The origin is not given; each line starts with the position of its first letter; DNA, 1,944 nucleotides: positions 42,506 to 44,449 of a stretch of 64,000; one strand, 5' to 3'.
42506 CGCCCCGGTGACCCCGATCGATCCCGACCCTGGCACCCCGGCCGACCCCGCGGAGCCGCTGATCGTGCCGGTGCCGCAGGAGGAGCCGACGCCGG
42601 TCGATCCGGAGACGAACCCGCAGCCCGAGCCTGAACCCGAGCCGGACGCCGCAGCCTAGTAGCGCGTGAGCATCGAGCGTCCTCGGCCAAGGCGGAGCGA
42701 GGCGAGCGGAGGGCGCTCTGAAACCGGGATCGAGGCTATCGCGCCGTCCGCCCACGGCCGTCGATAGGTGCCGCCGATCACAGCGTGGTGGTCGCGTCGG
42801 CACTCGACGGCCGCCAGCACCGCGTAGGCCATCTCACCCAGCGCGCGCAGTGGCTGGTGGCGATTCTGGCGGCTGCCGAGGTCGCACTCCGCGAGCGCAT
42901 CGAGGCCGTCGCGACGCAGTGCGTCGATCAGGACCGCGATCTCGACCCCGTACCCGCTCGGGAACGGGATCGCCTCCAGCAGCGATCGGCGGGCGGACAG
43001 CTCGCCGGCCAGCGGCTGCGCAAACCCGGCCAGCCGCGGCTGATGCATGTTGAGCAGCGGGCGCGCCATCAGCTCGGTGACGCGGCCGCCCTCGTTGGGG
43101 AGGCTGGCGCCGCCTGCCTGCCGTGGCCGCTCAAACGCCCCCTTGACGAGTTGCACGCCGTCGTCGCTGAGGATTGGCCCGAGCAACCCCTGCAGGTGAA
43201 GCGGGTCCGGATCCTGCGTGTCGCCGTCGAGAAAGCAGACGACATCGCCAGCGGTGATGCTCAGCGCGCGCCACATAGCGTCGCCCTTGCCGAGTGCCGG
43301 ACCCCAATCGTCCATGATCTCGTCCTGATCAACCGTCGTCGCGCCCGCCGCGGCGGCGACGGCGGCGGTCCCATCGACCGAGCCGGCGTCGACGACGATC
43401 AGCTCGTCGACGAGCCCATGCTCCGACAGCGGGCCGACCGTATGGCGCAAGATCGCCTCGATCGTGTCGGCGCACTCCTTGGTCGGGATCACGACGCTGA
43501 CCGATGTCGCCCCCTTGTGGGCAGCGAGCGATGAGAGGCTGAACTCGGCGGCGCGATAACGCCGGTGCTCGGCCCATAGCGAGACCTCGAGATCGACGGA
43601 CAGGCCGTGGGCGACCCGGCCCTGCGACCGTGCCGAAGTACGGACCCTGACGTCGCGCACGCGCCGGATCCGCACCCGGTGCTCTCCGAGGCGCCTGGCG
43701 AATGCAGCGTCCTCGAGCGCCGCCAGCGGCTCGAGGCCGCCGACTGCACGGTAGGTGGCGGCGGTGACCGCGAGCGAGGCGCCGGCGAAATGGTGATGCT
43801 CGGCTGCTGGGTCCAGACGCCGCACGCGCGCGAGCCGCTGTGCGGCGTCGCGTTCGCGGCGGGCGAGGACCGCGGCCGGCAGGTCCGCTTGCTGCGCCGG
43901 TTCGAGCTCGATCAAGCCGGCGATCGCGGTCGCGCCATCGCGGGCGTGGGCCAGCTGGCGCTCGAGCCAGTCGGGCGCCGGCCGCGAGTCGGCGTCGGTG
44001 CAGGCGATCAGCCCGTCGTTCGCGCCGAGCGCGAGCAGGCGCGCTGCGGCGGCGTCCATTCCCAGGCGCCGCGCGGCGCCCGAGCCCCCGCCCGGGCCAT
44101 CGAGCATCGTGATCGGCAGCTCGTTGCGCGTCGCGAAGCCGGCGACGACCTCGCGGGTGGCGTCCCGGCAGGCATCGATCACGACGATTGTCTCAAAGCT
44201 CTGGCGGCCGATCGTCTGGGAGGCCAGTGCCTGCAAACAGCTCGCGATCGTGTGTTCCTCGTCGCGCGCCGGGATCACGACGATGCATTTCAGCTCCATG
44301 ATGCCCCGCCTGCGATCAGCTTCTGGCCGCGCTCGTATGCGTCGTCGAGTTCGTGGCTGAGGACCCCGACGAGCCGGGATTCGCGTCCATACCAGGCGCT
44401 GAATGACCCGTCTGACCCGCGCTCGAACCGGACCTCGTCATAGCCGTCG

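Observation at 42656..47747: Deacetylase-ACAD-NodS-reductase-GT2::GpgS operon: candidate pathway to an unknown modified glucosylglycerate or glycoconjugate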

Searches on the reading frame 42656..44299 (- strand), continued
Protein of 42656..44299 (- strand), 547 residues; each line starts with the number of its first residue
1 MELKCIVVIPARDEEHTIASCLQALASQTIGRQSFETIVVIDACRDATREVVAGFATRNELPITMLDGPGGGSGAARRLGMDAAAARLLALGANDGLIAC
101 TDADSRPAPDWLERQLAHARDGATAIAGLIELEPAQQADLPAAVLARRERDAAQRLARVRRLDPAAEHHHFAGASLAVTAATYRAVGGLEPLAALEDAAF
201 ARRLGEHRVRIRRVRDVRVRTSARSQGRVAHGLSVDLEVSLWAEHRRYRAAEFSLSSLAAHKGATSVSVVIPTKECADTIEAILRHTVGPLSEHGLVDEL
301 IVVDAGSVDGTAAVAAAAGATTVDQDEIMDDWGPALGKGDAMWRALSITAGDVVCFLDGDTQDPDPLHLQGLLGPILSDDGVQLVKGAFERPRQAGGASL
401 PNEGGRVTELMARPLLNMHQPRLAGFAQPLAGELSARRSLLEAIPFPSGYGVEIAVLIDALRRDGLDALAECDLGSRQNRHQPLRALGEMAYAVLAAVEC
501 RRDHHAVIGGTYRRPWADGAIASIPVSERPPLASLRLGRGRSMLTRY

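Call 67: search_protein_families(library=ncbifam, proteins=[L087:11593-12168:-, L086:8247-9008:+, L086:6646-7200:-, L087:12226-12660:+], max_evalue=0.001)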
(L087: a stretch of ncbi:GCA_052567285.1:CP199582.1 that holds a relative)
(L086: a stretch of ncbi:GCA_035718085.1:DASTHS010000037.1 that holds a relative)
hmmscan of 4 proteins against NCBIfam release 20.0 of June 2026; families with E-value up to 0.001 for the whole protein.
L087:11593-12168:- (191 aa): 16 families
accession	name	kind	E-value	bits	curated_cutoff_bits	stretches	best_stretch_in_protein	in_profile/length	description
TIGR03162.1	ribazole_cobC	equivalog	1.3e-23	83.3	162.9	1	11-175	4-174/176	alpha-ribazole phosphatase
NF005567.0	PRK07238.1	equivalog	3.7e-21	75.9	326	1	7-153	179-335/378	bifunctional RNase H/acid phosphatase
NF011580.0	PRK15004.1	equivalog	3.3e-18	66.4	250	1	11-153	6-158/203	adenosylcobalamin/alpha-ribazole phosphatase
TIGR03848.1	MSMEG_4193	subfamily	8.5e-15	54.7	203.85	1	8-174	2-181/204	MSMEG_4193 family putative phosphomutase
NF002901.0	PRK03482.1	equivalog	1.5e-14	54.2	261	1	7-146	3-152/215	2,3-diphosphoglycerate-dependent phosphoglycerate mutase GpmB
NF038349.1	dPGM_arch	equivalog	8.4e-13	48.6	225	1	8-130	1-127/194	2,3-diphosphoglycerate-dependent phosphoglycerate mutase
NF002339.0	PRK01295.1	equivalog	1.5e-10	40.9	316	1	8-152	5-166/206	2,3-bisphosphoglycerate-dependent phosphoglycerate mutase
NF045917.1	PhserinePhPspA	equivalog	3.5e-09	36.7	350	1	6-95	2-90/211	phosphoserine phosphatase PspA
TIGR01258.1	pgm_1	subfamily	7.7e-09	35.3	81.7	1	8-99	3-98/245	2,3-bisphosphoglycerate-dependent phosphoglycerate mutase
NF010718.0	PRK14120.1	equivalog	1e-08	34.8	366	1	6-99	5-102/249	phosphoglyceromutase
NF010713.0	PRK14115.1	equivalog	1.4e-08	34.4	305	1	6-96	2-96/248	2,3-diphosphoglycerate-dependent phosphoglycerate mutase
NF009993.0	PRK13462.1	equivalog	3.5e-08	33.3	226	1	8-145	8-148/203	acid phosphatase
NF002217.0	PRK01112.1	equivalog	9e-08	31.8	320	1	7-70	3-66/228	2,3-bisphosphoglycerate-dependent phosphoglycerate mutase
NF010716.0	PRK14118.1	equivalog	9.2e-08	31.6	409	1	8-98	3-97/227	2,3-diphosphoglycerate-dependent phosphoglycerate mutase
NF010715.0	PRK14117.1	equivalog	9e-07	28.6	421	1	6-99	2-99/230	phosphoglycerate mutase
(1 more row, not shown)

L086:8247-9008:+ (253 aa): 2 families
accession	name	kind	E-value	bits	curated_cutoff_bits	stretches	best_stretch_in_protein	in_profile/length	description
TIGR04001.1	thiol_BshB1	equivalog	3.9e-12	46.4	182.5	1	37-167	4-126/226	bacillithiol biosynthesis deacetylase BshB1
TIGR04000.1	thiol_BshB2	equivalog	1.3e-05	24.9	195.25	1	37-166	3-137/217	bacillithiol biosynthesis deacetylase BshB2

L086:6646-7200:- (184 aa): 7 families
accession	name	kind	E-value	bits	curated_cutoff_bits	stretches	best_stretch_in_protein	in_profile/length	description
TIGR01382.1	PfpI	subfamily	1.7e-38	131.8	139.05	1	13-182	4-168/169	DJ-1/PfpI/YhbO family deglycase/protease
NF040823.1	deglyc_PfpI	equivalog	1.1e-28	100.2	330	1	9-180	2-163/166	deglycase PfpI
TIGR01383.1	not_thiJ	equivalog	7.7e-13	48.6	131.25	1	63-183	53-169/180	DJ-1 family glyoxalase III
NF008605.0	PRK11574.1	equivalog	4.8e-08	33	252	1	72-176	65-166/196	protein deglycase YajL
NF008422.0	PRK11249.1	equivalog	2.1e-05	23.1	1102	1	3-113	593-698/752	catalase HPII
TIGR01737.1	FGAM_synth_I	equivalog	0.00012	21.5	177.8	1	70-138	37-100/228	phosphoribosylformylglycinamidine synthase I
NF008747.0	PRK11780.1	equivalog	0.00017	21.6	180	0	69-146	81-170/218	isoprenoid biosynthesis glyoxalase ElbB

L087:12226-12660:+ (144 aa): 0 families

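Call 78: list_cluster_members(proteins=[P0242, P0244, P0245, P0258, P0267, P0286, P0249, P0252, P0257, P0259])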
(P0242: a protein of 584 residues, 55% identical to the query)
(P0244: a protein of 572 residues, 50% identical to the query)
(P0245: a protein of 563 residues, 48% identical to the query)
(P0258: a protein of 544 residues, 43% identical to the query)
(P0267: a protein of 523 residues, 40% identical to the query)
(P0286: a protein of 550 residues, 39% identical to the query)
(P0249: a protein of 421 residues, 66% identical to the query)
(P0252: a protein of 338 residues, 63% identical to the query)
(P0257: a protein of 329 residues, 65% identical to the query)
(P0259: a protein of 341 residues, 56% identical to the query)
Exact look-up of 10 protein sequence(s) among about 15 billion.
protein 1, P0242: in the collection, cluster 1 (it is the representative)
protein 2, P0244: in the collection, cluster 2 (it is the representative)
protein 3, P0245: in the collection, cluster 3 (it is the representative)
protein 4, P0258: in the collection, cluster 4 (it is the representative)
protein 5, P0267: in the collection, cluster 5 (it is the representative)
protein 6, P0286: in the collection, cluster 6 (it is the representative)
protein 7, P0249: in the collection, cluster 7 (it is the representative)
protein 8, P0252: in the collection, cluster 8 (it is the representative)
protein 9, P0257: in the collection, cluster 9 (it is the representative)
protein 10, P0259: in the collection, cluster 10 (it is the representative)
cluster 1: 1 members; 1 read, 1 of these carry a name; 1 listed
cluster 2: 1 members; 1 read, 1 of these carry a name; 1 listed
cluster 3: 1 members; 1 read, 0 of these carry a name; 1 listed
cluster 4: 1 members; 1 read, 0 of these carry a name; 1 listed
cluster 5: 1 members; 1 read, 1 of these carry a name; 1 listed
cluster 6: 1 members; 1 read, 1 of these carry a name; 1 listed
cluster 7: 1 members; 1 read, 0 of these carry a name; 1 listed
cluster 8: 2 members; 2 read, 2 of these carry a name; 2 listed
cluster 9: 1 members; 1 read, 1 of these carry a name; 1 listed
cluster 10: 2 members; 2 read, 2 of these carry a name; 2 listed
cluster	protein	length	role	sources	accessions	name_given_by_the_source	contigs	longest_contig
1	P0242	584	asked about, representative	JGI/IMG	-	glucosyl-3-phosphoglycerate synthase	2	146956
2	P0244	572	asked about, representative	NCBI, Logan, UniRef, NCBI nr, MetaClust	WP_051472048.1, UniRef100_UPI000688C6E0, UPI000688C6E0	glucosyl-3-phosphoglycerate synthase [Patulibacter minatonensis] | glucosyl-3-phosphoglycerate synthase n=1 Tax=Patulibacter minatonensis TaxID=298163 ... | status=active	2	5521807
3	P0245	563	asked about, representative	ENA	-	-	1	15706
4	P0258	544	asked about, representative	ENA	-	-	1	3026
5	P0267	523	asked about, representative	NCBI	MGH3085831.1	MAG: glycosyltransferase family 2 protein [Rubrobacteraceae bacterium]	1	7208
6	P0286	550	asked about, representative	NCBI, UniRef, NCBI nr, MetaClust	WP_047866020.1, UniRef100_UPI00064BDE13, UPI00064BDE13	glycosyltransferase family 2 protein [Rubrobacter aplysinae] | glycosyltransferase family 2 protein n=1 Tax=Rubrobacter aplysinae TaxID=909625 ... | status=active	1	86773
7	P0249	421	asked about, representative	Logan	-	-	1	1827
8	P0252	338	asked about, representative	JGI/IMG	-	glucosyl-3-phosphoglycerate synthase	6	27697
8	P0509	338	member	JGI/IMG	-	glucosyl-3-phosphoglycerate synthase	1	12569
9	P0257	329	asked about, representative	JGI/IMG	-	glucosyl-3-phosphoglycerate synthase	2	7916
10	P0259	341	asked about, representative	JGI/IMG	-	glucosyl-3-phosphoglycerate synthase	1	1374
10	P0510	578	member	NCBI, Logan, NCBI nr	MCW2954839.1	MAG: glucosyl-3-phosphoglycerate synthase [Conexibacter sp.] | glucosyl-3-phosphoglycerate synthase [Conexibacter sp.]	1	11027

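Call 79: find_encoding_contigs(protein=P0286, flank=9000, max_places=1)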
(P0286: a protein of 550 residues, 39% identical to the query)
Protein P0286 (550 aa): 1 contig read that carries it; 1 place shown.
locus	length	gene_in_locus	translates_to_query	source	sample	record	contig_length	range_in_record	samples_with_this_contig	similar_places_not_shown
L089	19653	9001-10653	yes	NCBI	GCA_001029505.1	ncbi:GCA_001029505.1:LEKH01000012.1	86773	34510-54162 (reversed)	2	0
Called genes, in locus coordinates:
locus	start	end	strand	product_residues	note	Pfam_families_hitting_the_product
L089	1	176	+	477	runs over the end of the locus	PF00083:Sugar_tr, PF07690:MFS_1, PF00083:Sugar_tr, PF07690:MFS_1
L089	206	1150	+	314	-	PF00291:PALP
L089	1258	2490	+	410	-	PF01321:Creatinase_N, PF00557:Peptidase_M24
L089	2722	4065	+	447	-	PF02133:Transp_cyt_pur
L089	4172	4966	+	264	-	PF02633:Creatininase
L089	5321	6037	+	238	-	PF01522:Polysacc_deac_1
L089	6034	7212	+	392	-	-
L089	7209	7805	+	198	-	PF05401:NodS, PF01739:CheR (faint), PF13489:Methyltransf_23, PF05175:MTS (weak), PF13649:Methyltransf_25, PF13847:Methyltransf_31 (weak), PF08241:Methyltransf_11, PF08242:Methyltransf_12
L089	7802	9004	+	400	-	PF01266:DAO (faint), PF03486:HI0933_like (faint), PF07992:Pyr_redox_2, PF13241:NAD_binding_7 (faint), PF13450:NAD_binding_8 (faint), PF13738:Pyr_redox_3, PF00070:Pyr_redox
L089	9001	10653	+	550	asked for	PF13641:Glyco_tranf_2_3, PF00535:Glycos_transf_2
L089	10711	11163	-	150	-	PF24249:DUF7452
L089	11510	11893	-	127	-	-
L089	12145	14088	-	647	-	PF13428:TPR_14 (faint), PF04932:Wzy_C, PF00515:TPR_1 (faint), PF07719:TPR_2 (faint), PF13181:TPR_8 (faint), PF13431:TPR_17 (faint), PF13432:TPR_16 (weak)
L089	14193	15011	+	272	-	PF02706:Wzz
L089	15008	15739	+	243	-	PF01656:CbiA (weak), PF10609:ParA (weak), PF13614:AAA_31 (weak)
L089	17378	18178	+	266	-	PF00535:Glycos_transf_2, PF10111:Glyco_tranf_2_2 (weak), PF13641:Glyco_tranf_2_3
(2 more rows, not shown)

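Call 85: find_encoding_contigs(protein=P0252, flank=8000, max_places=3)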
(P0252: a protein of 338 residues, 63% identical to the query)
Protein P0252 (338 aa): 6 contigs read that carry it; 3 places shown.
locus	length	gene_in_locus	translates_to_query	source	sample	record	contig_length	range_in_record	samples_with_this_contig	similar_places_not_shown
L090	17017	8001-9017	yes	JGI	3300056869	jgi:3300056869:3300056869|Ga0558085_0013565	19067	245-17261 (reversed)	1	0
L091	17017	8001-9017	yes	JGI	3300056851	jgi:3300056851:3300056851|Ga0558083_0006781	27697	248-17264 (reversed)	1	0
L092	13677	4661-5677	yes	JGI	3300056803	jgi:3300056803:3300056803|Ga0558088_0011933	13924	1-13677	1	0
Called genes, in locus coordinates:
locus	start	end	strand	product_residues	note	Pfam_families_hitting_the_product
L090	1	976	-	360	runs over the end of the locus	PF01212:Beta_elim_lyase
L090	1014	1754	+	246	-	PF14512:TM1586_NiRdase (faint), PF00881:Nitroreductase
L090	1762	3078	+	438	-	PF00070:Pyr_redox (weak), PF01266:DAO (faint), PF07992:Pyr_redox_2, PF22366:NDH2_C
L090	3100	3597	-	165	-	-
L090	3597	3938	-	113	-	-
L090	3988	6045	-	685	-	PF00083:Sugar_tr, PF06609:TRI12, PF07690:MFS_1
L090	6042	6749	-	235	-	PF08044:DUF1707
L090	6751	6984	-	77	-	-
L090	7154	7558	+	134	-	PF00903:Glyoxalase, PF18029:Glyoxalase_6 (weak)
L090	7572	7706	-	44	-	-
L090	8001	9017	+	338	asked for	PF00535:Glycos_transf_2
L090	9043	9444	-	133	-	PF01965:DJ-1_PfpI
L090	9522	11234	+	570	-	PF00501:AMP-binding, PF13193:AMP-binding_C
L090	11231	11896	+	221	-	-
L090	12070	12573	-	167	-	-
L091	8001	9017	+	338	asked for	PF00535:Glycos_transf_2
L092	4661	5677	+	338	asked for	PF00535:Glycos_transf_2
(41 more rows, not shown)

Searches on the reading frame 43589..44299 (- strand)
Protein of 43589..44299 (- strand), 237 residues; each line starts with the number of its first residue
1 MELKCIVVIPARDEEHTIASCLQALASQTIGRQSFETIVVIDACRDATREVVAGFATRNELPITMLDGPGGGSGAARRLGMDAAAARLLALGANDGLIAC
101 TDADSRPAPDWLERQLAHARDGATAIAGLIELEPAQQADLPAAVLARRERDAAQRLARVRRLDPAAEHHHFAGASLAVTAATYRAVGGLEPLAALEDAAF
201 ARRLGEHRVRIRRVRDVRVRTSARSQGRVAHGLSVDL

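Call 55: predict_structure(alignment_id=A3)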
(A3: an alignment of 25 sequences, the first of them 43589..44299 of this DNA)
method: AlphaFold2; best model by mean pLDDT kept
length: 237 residues; sequences in the alignment: 25
mean_pLDDT: 83.1   pTM: 0.83
mean pLDDT of the five models: 83.1, 81.5, 75.3, 71.3, 69.7
residues with pLDDT >= 90: 120; 70-90: 59; 50-70: 44; < 50: 14
segments of 3 or more residues with pLDDT < 50: 225-237
pLDDT, mean of each block of 10 residues (from residue 1): 91 91 95 94 95 95 94 88 97 95 90 95 88 71 68 66 62 77 92 73 88 84 53 40
secondary structure, 60 per line:
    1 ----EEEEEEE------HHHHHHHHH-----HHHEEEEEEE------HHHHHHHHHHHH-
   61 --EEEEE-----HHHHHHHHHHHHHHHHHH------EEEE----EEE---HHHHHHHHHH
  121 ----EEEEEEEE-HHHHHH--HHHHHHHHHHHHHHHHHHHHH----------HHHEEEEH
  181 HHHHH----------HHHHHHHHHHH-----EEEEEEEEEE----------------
elements in order: E5-11 H18-26 E35-41 H48-59 E63-67 H73-90 E97-100 E105-107 H111-120 E125-132 H134-139 H142-162 E176-179 H180-185 H196-206 E212-221

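Call 60: fold_search(model_id=the predicted structure, library=pdb)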
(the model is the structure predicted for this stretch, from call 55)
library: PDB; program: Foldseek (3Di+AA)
matches with E <= 10: 1658; with E <= 0.001: 278
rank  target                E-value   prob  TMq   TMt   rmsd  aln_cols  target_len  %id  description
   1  9omh_A                2.8e-12  1.00  0.66  0.58   5.1       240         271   23  WrtF fucosyltransferase - Apo (released 2025-10-29)
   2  9omk_B                6.0e-12  1.00  0.66  0.62   4.5       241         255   21  WrtF fucosyltransferase - trisaccharide acceptor (released 2025-10-29)
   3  9omh_D                6.4e-12  1.00  0.64  0.57   4.9       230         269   24  WrtF fucosyltransferase - Apo (released 2025-10-29)
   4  9omh_C                1.0e-11  1.00  0.67  0.61   4.3       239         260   22  WrtF fucosyltransferase - Apo (released 2025-10-29)
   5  9omm_A                1.3e-11  1.00  0.67  0.62   4.3       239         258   23  WrtF fucosyltransferase - tetrasaccharide product (released 2025-10-29)
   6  9oml_B                1.4e-11  1.00  0.66  0.57   4.0       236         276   23  WrtF fucosyltransferase - acetylated trisaccharide acceptor (released 2025-10-29)
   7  9jn3_A                1.6e-11  1.00  0.68  0.55   6.2       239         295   19  Crystal structure of AvpGT in complex with Ara-A (released 2025-01-29)
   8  9omn_B                1.9e-11  1.00  0.67  0.59   4.1       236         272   22  WrtF fucosyltransferase - GDP-2-deoxy-2-fluoro-beta-L-fucose (released 2025-10-29)
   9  9oml_A                1.9e-11  1.00  0.64  0.60   5.2       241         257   23  WrtF fucosyltransferase - acetylated trisaccharide acceptor (released 2025-10-29)
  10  9omj_A                2.6e-11  1.00  0.65  0.58   4.9       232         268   23  WrtF fucosyltransferase - GDP-beta-L-fucose (released 2025-10-29)
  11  9omj_B                3.1e-11  1.00  0.64  0.60   4.7       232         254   23  WrtF fucosyltransferase - GDP-beta-L-fucose (released 2025-10-29)
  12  9omi_A                3.3e-11  1.00  0.64  0.57   4.6       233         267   24  WrtF fucosyltransferase - GDP (released 2025-10-29)
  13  6p61_C                4.0e-11  1.00  0.62  0.76   3.7       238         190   16  Structure of a Glycosyltransferase from Leptospira borgpetersenii serovar Hardjo-bovis (strain JB197) (released 2019-07-10)
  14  6p61_B                4.6e-11  1.00  0.63  0.76   3.7       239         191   16  Structure of a Glycosyltransferase from Leptospira borgpetersenii serovar Hardjo-bovis (strain JB197) (released 2019-07-10)
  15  9jn3_B                5.2e-11  1.00  0.68  0.55   6.1       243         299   20  Crystal structure of AvpGT in complex with Ara-A (released 2025-01-29)
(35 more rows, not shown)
